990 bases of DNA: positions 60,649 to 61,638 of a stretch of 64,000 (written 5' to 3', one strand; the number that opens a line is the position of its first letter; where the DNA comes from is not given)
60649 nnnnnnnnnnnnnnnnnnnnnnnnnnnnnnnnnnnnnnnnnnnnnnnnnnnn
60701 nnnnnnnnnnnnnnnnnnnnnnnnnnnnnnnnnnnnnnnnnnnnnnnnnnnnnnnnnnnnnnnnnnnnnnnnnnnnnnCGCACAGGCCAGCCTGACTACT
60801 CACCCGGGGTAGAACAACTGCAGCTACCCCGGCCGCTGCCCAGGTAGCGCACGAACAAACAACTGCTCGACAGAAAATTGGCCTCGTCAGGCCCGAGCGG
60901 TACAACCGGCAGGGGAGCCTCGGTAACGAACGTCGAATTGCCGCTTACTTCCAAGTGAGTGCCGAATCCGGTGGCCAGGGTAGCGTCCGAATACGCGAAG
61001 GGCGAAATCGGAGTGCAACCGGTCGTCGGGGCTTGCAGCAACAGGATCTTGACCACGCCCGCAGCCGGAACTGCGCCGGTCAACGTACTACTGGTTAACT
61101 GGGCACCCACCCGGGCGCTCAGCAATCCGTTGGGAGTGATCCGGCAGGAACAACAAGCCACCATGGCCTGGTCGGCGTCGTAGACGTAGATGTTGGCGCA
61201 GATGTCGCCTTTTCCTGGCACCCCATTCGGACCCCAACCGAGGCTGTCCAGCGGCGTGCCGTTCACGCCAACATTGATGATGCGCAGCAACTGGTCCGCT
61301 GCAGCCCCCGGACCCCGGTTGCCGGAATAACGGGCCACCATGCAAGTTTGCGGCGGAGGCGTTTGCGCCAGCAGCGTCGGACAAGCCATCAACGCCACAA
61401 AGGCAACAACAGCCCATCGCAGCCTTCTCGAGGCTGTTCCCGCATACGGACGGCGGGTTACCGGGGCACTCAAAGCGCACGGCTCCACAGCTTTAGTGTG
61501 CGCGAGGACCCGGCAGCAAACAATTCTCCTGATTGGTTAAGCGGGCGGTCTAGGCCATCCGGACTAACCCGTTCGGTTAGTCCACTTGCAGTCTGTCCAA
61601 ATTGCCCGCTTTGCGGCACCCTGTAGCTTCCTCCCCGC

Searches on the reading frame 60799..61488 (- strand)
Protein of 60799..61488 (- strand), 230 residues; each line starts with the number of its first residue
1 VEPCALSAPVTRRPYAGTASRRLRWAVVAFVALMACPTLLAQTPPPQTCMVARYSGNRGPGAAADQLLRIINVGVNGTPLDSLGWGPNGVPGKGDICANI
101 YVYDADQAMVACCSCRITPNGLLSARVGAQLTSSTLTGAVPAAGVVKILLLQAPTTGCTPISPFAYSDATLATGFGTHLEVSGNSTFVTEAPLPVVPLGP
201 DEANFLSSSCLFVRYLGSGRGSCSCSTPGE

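Call 4: search_protein_families(library=pfam, proteins=[window:60799-61488:-], max_evalue=0.1)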
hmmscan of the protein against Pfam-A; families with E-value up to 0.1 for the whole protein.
window:60799-61488:- (230 aa): 0 families

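Call 5: search_protein_families(library=ncbifam, proteins=[window:60799-61488:-], max_evalue=1)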
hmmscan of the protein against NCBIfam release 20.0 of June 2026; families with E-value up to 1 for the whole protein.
window:60799-61488:- (230 aa): 2 families
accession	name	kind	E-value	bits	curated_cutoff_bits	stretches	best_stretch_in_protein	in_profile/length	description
NF042436.1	OxoIsoapKin_OiaK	equivalog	0.096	11.3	700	1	118-156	5-44/451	3-oxo-isoapionate kinase OiaK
NF040520.1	Ig_like_BLP2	equivalog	0.26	9.3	750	1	90-140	269-316/730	Ig-like repeat protein Blp2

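Call 90: search_protein_families(library=phrogs, proteins=[window:60799-61488:-], max_evalue=0.01)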
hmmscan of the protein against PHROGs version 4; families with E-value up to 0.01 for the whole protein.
window:60799-61488:- (230 aa): 0 families

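Call 91: search_protein_families(library=padloc, proteins=[window:60799-61488:-], max_evalue=0.01)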
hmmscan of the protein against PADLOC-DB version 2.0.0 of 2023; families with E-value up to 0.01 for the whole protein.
window:60799-61488:- (230 aa): 0 families
